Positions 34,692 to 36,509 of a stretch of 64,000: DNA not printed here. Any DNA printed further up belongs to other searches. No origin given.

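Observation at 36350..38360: Complete ClpB/ClpC-type two-ring AAA+ module embedded in a membrane protein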

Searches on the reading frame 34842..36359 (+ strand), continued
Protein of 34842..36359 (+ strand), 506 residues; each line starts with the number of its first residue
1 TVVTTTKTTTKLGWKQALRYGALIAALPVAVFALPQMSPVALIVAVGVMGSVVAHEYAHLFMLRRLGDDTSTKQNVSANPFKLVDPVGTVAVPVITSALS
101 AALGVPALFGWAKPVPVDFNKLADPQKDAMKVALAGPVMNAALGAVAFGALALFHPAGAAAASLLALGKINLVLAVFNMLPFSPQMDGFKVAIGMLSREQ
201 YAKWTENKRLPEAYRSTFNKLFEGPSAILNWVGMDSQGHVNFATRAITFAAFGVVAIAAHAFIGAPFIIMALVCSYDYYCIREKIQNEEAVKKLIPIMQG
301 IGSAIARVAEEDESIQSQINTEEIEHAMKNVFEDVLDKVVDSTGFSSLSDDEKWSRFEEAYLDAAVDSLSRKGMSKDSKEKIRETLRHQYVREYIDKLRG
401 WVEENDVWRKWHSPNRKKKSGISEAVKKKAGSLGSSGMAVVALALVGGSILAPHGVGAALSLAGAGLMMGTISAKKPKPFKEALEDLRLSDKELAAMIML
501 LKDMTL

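Call 56: fold_search(model_id=the predicted structure, library=pdb)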
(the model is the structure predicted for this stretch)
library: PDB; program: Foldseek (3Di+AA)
matches with E <= 10: 357; with E <= 0.001: 0
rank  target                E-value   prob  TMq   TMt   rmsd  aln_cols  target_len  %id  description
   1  3b4r_A                3.0e-02  1.00  0.23  0.48   5.2       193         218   18  Site-2 Protease from Methanocaldococcus jannaschii (released 2008-01-15)
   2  5oxp                  8.2e-02  0.18  0.12  0.13  23.4       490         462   11  PepTSt in occluded conformation with phosphate ion bound (released 2018-02-21)
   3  7ac6_A                1.0e-01  0.20  0.12  0.14  23.5       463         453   10  Structure of sponge-phase grown PepTst2 collected by rotation serial crystallography on a COC membrane at a synchrotro (released 2021-09-01)
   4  6ghj_A                1.4e-01  0.16  0.12  0.13  24.7       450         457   11  PepTSt in complex with tripeptide Phe-Ala-Gln (released 2018-09-19)
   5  6ds0                  1.6e-01  0.18  0.11  0.14  28.7       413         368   11  Structural Determinants of Activation and Biased Agonism at the 5-HT2B Receptor (released 2018-08-29)
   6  4ib4                  1.8e-01  0.18  0.11  0.13  29.1       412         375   12  Crystal structure of the chimeric protein of 5-HT2B-BRIL in complex with ergotamine (released 2013-03-13)
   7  8vjl_A                1.9e-01  1.00  0.23  0.37   4.1       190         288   18  SpoIVFB:pro-sigmaK complex (released 2024-10-02)
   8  5oxo                  2.5e-01  0.13  0.12  0.13  23.7       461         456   13  PepTSt apo structure (released 2018-02-21)
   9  3b4r_B                2.9e-01  0.99  0.20  0.42   6.9       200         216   18  Site-2 Protease from Methanocaldococcus jannaschii (released 2008-01-15)
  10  6j20                  3.5e-01  0.07  0.09  0.10  25.2       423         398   14  Crystal structure of the human NK1 substance P receptor (released 2019-03-06)
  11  6fmr                  3.8e-01  0.08  0.10  0.11  24.0       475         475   11  IMISX-EP of Se-PepTSt (released 2018-08-29)
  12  7ckr_A                4.2e-01  0.08  0.10  0.12  21.6       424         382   11  Cryo-EM structure of the human MCT1/Basigin-2 complex in the presence of anti-cancer drug candidate BAY-8002 in the ou (released 2020-12-23)
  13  6j21                  5.2e-01  0.06  0.09  0.10  26.8       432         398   12  Crystal structure of the human NK1 substance P receptor (released 2019-03-06)
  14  9kdg_A                5.2e-01  0.06  0.08  0.07  27.9       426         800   10  CryoEM structure of Calcineurin-fusion Human endothelin receptor type-B in the ligand-free form (released 2025-05-07)
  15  6tot_A                5.5e-01  0.07  0.09  0.13  25.4       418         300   12  Crystal structure of the Orexin-1 receptor in complex with lemborexant (released 2020-01-15)
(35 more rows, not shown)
